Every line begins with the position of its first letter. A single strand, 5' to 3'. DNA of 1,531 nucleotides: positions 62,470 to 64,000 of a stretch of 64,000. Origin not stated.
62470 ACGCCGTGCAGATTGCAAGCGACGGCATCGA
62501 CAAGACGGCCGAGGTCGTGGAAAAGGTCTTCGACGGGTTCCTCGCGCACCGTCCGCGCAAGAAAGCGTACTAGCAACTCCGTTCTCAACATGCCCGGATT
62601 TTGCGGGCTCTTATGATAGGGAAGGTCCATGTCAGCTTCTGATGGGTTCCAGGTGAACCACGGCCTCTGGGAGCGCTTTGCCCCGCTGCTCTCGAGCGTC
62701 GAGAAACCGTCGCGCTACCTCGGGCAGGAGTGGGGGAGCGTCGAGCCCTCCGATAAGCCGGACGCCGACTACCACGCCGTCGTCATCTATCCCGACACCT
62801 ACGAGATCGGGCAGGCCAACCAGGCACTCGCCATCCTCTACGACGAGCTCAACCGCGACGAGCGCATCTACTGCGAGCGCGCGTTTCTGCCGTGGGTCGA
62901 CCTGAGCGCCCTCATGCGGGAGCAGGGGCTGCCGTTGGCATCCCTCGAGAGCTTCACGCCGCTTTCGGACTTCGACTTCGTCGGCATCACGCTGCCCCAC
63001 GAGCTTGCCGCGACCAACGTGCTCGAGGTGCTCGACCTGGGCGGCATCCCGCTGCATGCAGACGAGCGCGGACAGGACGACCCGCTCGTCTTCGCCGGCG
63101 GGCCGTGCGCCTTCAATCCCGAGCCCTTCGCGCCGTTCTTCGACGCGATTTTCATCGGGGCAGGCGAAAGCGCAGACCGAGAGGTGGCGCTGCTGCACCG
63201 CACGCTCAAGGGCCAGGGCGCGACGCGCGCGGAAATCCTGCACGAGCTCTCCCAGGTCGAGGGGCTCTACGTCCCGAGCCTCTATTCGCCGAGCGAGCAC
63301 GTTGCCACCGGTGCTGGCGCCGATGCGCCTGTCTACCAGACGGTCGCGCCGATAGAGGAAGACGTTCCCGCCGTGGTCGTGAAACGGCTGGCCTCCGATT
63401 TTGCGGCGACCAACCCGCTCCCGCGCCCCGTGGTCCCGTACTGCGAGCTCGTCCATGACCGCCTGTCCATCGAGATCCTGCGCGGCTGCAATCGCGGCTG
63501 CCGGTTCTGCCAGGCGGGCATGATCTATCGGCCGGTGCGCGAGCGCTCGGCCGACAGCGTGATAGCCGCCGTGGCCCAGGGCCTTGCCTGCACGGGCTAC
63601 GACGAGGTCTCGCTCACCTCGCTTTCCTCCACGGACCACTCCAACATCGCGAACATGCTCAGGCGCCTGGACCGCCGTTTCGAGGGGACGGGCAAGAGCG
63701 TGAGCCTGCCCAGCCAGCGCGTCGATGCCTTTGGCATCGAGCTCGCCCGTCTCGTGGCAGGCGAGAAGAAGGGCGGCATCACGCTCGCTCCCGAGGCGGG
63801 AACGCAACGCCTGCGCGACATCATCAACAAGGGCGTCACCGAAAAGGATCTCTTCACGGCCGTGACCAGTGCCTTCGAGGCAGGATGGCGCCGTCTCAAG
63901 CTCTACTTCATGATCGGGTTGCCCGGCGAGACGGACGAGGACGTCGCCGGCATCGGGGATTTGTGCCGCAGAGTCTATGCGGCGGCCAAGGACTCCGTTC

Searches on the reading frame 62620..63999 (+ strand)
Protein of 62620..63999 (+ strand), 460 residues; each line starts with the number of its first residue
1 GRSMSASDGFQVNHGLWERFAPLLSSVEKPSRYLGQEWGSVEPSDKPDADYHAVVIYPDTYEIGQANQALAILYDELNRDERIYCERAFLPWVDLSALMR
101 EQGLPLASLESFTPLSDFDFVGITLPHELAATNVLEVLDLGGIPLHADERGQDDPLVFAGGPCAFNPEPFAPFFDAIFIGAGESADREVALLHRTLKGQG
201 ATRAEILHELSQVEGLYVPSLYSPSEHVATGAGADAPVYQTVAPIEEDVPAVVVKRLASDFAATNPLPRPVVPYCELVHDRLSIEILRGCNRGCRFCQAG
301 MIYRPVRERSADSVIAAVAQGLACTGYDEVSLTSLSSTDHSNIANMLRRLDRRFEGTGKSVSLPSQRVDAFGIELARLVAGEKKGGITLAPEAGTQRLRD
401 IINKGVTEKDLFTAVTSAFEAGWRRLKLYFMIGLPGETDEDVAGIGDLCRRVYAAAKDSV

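Call 10: search_protein_families(library=pfam, proteins=[window:62620-63999:+], max_evalue=0.01)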
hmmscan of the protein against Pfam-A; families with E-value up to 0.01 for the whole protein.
window:62620-63999:+ (460 aa): 2 families
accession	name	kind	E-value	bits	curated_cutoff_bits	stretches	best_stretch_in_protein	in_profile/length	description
PF19864.5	Radical_SAM_N2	-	4.4e-56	189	29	1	70-219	2-151/151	Radical SAM proteins, N-terminal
PF04055.27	Radical_SAM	-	6.4e-21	75.7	29.5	1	284-447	1-164/166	Radical SAM superfamily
